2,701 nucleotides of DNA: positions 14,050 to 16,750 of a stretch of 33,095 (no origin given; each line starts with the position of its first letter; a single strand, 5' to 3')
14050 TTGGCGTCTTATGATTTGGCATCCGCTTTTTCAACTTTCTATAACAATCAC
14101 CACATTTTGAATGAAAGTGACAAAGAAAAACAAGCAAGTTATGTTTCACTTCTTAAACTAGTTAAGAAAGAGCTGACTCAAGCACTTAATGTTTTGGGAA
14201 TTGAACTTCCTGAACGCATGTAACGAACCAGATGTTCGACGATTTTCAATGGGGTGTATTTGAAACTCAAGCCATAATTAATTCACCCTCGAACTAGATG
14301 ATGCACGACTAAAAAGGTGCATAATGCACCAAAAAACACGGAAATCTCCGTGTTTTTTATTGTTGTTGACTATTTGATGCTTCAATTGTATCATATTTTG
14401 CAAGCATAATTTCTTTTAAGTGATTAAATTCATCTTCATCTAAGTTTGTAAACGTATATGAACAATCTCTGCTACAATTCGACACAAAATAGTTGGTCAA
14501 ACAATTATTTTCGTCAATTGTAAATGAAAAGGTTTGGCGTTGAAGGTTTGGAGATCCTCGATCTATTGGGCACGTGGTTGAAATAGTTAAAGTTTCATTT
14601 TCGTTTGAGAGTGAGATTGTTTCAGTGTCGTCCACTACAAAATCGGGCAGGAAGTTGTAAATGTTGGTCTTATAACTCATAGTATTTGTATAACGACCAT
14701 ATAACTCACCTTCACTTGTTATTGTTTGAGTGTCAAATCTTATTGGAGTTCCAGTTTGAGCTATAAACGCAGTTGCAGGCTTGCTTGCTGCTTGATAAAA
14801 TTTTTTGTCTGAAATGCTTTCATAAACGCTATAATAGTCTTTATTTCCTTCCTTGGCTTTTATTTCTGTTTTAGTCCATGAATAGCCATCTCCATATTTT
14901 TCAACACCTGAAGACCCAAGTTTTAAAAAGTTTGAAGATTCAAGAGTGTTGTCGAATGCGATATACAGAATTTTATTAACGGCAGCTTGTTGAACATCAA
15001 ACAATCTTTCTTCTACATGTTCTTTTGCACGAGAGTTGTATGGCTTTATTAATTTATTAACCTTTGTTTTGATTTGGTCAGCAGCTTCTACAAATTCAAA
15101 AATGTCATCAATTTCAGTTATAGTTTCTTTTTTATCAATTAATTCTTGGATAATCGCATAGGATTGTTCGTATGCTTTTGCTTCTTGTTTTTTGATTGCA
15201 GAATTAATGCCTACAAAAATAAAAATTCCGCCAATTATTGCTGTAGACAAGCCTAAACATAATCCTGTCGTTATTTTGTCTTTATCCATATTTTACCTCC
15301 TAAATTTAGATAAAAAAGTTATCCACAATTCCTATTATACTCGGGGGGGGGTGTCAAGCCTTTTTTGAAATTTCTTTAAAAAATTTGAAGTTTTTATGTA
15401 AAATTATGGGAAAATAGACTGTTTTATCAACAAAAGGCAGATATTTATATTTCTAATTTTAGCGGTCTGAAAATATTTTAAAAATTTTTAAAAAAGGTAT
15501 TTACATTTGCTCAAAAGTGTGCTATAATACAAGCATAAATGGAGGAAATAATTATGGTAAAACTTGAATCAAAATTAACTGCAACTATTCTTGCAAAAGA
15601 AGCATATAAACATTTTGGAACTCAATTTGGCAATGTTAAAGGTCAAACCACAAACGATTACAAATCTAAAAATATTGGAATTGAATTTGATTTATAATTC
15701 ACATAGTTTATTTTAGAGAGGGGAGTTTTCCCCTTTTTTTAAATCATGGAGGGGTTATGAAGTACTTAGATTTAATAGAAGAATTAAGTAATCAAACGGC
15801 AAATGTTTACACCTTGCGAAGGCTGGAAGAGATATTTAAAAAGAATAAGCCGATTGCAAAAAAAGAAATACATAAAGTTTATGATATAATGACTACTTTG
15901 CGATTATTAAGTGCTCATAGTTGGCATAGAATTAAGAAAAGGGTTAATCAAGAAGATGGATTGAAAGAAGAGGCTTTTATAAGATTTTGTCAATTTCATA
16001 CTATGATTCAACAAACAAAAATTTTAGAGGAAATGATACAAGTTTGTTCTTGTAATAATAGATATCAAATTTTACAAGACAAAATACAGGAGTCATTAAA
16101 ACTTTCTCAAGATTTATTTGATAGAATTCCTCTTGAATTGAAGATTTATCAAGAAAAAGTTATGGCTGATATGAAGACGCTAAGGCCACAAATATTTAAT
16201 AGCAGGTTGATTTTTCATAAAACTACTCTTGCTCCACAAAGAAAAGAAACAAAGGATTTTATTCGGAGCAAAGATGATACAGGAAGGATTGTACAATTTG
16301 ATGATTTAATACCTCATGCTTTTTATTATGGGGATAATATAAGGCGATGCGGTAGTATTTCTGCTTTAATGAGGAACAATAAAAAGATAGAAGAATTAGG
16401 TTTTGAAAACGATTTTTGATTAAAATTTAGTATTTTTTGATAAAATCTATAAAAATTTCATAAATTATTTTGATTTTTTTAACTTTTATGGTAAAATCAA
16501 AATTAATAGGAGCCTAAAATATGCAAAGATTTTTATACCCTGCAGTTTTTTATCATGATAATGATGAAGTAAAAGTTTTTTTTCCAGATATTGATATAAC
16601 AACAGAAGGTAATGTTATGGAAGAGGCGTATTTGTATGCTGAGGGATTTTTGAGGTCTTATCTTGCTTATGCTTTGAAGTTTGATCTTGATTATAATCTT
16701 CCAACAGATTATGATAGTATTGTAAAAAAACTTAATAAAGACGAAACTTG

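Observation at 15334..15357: Perfect TTGACA and TATAAT hexamers separated by a spacer that is almost entirely a C9 homopolymer: candidate promoter-spacer phase switch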

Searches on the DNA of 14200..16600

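Call 46: search_rna_families(source=window, start=14200, end=16600, threshold=evalue, max_evalue=1)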
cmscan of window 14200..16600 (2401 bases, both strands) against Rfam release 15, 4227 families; matches with E-value up to 1: 2.
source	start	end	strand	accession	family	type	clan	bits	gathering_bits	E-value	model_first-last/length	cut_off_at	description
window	14296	14416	+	RF01770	rimP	Cis-reg; leader;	-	25.7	47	0.25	1-102/102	no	Gammaprotebacteria rimP leader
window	14310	14389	-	RF01770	rimP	Cis-reg; leader;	-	25.1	47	0.33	1-102/102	no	Gammaprotebacteria rimP leader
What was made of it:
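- Tried and rejected: Rfam search of the intergenic region: only sub-threshold rimP-leader noise at the terminators (call 46).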

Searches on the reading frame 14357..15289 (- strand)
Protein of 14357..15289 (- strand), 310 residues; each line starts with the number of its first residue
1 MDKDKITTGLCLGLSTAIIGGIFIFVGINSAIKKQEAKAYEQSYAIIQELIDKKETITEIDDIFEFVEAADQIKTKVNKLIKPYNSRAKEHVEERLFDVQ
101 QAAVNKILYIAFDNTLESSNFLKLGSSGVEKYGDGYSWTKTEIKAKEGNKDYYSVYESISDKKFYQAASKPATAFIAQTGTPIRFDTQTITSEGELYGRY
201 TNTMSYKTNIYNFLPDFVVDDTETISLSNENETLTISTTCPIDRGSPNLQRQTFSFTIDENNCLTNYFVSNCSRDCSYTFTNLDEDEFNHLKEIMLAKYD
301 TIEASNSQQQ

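Call 8: search_protein_families(library=pfam, proteins=[window:14357-15289:-], max_evalue=0.01)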
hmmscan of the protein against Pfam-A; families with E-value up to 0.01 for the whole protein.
window:14357-15289:- (310 aa): 0 families

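Call 9: find_related_loci(query=window:14357-15289:-, collection=genome_contigs, flank=6000)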
Query window:14357-15289:- (310 aa) in genome_contigs; peptide patterns used: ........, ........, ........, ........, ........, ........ (x = any residue, [..] = any of these).
103 stretches matched a pattern; 1 encode a relative of the query (tblastn E <= 1e-3); 1 distinct loci.
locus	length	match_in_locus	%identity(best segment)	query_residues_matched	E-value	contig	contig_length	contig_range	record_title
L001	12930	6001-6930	100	1-310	0e+0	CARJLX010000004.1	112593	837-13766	MAG TPA_asm: uncultured Eubacteriales bacterium isolate MGBC129253 genome assembly, contig: MGBC129253.4, whole genome s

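Call 11: find_homologous_proteins(query=window:14357-15289:-)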
Query window:14357-15289:- (310 aa): 2 proteins with E <= 0.001 among 535 candidates.
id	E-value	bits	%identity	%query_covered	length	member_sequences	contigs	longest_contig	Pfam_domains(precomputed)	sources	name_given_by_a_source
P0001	1.3e-198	676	99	100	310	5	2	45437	-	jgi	-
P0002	2.0e-114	400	60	100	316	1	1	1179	-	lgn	-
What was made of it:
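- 14357..15289 (-): 310-aa orphan ORF: N-terminal hydrophobic anchor (about residues 8-29), a predicted helical segment, then a beta-rich Cys-containing C-terminal part. Only two homologue clusters among 5.8 billion proteins (call 11).
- Tried and rejected: There are only two homologue clusters (call 11).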

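Call 12: find_encoding_contigs(protein=P0001, flank=3000, max_places=10)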
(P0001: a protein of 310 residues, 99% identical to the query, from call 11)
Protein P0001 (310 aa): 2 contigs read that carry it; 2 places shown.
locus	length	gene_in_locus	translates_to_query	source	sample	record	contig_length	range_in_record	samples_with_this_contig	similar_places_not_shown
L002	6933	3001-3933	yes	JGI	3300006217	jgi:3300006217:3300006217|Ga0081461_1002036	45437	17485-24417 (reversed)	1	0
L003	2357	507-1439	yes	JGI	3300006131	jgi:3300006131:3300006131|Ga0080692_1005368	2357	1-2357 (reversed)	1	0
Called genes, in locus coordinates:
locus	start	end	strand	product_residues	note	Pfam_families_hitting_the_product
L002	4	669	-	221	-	PF02357:NusG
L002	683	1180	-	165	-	PF00584:SecE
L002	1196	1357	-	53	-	PF00471:Ribosomal_L33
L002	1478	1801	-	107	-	-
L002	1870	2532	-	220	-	-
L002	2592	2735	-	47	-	-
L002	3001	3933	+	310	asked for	-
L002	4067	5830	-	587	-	PF03485:Arg_tRNA_synt_N, PF00750:tRNA-synt_1d, PF05746:DALR_1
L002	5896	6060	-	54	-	PF01242:PTPS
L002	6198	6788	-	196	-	PF21176:RecR_HhH, PF02132:RecR_ZnF (weak), PF01751:Toprim, PF13662:Toprim_4, PF21175:RecR_C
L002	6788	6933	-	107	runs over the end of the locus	PF02575:YbaB_DNA_bd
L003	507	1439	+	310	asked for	-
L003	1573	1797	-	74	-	PF05746:DALR_1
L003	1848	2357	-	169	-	?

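Call 13: find_encoding_contigs(protein=P0002, flank=3000, max_places=10)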
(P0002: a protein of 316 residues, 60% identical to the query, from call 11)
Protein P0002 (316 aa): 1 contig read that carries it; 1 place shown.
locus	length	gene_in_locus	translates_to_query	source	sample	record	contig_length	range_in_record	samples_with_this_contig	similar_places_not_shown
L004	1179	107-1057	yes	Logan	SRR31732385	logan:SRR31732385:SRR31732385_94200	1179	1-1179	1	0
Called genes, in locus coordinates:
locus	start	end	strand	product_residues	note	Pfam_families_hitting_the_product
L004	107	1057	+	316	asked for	-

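Call 14: find_encoding_contigs(protein=window:14357-15289:-, flank=3000, max_places=10)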
Protein window:14357-15289:- (310 aa): 3 contigs read that carry it; 2 places shown.
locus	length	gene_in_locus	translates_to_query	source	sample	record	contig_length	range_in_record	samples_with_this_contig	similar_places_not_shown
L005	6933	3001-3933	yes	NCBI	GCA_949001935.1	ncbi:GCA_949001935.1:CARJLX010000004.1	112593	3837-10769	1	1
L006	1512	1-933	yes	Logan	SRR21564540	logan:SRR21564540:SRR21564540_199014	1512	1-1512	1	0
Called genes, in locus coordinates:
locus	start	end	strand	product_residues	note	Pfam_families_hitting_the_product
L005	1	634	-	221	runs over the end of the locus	PF02357:NusG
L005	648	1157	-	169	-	PF00584:SecE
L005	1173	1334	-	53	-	PF00471:Ribosomal_L33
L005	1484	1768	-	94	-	-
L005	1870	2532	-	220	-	-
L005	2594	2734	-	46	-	-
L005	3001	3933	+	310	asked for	-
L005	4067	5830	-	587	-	PF03485:Arg_tRNA_synt_N, PF00750:tRNA-synt_1d, PF05746:DALR_1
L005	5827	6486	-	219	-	PF00702:Hydrolase, PF13419:HAD_2 (weak)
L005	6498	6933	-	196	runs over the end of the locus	PF21176:RecR_HhH, PF02132:RecR_ZnF (weak), PF01751:Toprim, PF13662:Toprim_4, PF21175:RecR_C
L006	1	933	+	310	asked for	?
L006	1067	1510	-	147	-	?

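Call 43: search_protein_representatives(protein=window:14357-15289:-)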
Query: 310 residues. Proteins with E-value up to 0.001 (for the whole library): 2; up to 1e-10: 1; up to 1e-30: 1. The best 2 are listed.
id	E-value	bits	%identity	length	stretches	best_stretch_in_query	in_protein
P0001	4.3e-199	676.2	99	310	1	1-310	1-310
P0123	6.8e-04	35.7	21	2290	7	228-305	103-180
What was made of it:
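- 14357..15289 (-): An exhaustive HMMER search found nothing further apart from one marginal E=7e-4 match (call 43).
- Tried and rejected: An exhaustive HMMER search of 1.84 billion representatives added only a marginal hit (call 43).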

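Call 51: predict_structure(alignment_id=A1)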
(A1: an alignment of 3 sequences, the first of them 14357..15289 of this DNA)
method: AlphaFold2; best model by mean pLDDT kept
length: 310 residues; sequences in the alignment: 3
mean_pLDDT: 46.0   pTM: 0.39
mean pLDDT of the five models: 46.0, 43.8, 42.3, 41.6, 41.4
residues with pLDDT >= 90: 0; 70-90: 36; 50-70: 86; < 50: 188
segments of 3 or more residues with pLDDT < 50: 1-32, 108-222, 241-252, 263-283, 308-310
pLDDT, mean of each block of 10 residues (from residue 1): 27 30 34 68 83 74 65 75 70 60 51 34 34 36 36 34 24 22 27 26 29 44 55 57 43 54 44 35 50 57 48
secondary structure, 60 per line:
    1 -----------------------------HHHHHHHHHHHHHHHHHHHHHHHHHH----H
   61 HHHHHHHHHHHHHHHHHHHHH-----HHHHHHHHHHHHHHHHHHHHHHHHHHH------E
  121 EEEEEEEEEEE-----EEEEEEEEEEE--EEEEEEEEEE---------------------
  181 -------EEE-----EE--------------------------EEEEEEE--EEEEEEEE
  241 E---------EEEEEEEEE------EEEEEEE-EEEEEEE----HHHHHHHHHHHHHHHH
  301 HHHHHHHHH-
elements in order: H30-55 H60-81 H87-113 E120-131 E137-147 E150-159 E188-190 E224-230 E233-241 E251-259 E266-272 E274-280 H285-309
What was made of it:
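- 14357..15289 (-): AlphaFold2 mean pLDDT is 46 (call 51).
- Tried and rejected: The AlphaFold2 model has pLDDT 46, so I ran no fold search (call 51).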

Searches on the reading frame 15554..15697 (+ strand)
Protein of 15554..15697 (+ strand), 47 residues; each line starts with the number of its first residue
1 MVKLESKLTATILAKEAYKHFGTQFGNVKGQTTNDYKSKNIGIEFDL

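Call 8: search_protein_families(library=pfam, proteins=[window:15554-15697:+], max_evalue=0.01)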
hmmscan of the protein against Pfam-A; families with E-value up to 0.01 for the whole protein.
window:15554-15697:+ (47 aa): 0 families

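Call 26: find_encoding_contigs(protein=window:15554-15697:+, flank=1500, max_places=10)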
Protein window:15554-15697:+ (47 aa): 4 contigs read that carry it; 4 places shown.
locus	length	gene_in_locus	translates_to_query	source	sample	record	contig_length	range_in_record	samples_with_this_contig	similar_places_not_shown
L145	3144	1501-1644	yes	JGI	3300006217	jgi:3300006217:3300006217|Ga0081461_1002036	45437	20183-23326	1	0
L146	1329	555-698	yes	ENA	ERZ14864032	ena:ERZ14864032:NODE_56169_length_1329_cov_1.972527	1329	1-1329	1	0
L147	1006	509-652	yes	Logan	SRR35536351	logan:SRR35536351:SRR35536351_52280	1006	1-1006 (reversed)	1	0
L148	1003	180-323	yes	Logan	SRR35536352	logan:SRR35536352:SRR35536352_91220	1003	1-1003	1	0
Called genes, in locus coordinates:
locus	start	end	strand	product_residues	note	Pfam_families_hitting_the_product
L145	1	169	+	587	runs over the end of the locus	PF03485:Arg_tRNA_synt_N, PF00750:tRNA-synt_1d, PF05746:DALR_1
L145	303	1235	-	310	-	-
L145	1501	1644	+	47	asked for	-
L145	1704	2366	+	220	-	-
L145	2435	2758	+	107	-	-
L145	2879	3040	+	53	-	PF00471:Ribosomal_L33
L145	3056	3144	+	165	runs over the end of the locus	PF00584:SecE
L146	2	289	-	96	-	?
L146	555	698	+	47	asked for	-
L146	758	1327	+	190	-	?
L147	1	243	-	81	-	?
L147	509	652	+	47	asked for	-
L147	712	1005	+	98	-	?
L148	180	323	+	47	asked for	-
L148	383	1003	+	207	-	?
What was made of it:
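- L146 has about 2x coverage and L147 is a 1-kb Logan contig (call 26).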

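Call 61: find_homologous_proteins(query=window:15554-15697:+, max_evalue=0.01)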
Query window:15554-15697:+ (47 aa): 2 proteins with E <= 0.01 among 2 candidates.
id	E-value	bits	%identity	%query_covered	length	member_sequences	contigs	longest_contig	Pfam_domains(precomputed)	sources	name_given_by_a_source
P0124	6.8e-23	95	100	100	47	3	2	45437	-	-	-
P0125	1.2e-17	79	87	100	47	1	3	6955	-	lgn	-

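Call 62: find_encoding_contigs(protein=P0125, flank=1500, max_places=10)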
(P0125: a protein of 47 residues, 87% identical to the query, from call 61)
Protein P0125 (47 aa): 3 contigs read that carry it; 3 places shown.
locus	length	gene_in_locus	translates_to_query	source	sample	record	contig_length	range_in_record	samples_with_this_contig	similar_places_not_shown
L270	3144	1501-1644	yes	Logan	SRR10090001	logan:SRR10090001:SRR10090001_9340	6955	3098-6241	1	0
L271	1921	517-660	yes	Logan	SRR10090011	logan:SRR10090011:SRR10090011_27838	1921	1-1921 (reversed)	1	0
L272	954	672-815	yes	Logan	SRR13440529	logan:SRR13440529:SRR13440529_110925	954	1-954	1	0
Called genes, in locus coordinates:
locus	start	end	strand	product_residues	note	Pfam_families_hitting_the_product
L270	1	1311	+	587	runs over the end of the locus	PF03485:Arg_tRNA_synt_N, PF00750:tRNA-synt_1d, PF05746:DALR_1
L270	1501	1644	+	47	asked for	-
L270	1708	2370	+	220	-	-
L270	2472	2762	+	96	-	-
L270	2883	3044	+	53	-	PF00471:Ribosomal_L33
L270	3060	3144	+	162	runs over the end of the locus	PF00584:SecE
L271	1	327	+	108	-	?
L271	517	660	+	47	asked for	-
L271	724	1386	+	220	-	-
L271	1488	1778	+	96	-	-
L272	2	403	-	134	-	?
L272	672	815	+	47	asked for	-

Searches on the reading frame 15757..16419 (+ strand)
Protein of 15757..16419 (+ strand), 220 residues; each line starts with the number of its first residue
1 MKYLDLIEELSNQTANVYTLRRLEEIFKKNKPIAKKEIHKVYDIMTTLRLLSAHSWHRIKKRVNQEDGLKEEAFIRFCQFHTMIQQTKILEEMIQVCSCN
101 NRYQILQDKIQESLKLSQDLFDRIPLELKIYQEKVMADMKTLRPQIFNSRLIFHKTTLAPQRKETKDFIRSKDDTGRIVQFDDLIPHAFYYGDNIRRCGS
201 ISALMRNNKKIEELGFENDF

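Call 8: search_protein_families(library=pfam, proteins=[window:15757-16419:+], max_evalue=0.01)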
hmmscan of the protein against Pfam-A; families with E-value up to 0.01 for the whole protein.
window:15757-16419:+ (220 aa): 0 families

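Call 60: find_encoding_contigs(protein=window:15757-16419:+, flank=1500, max_places=10)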
Protein window:15757-16419:+ (220 aa): no gene with exactly this product is on record in the collection.
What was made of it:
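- Tried and rejected: An exact look-up of the 220-aa neighbour found nothing on record (call 60).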
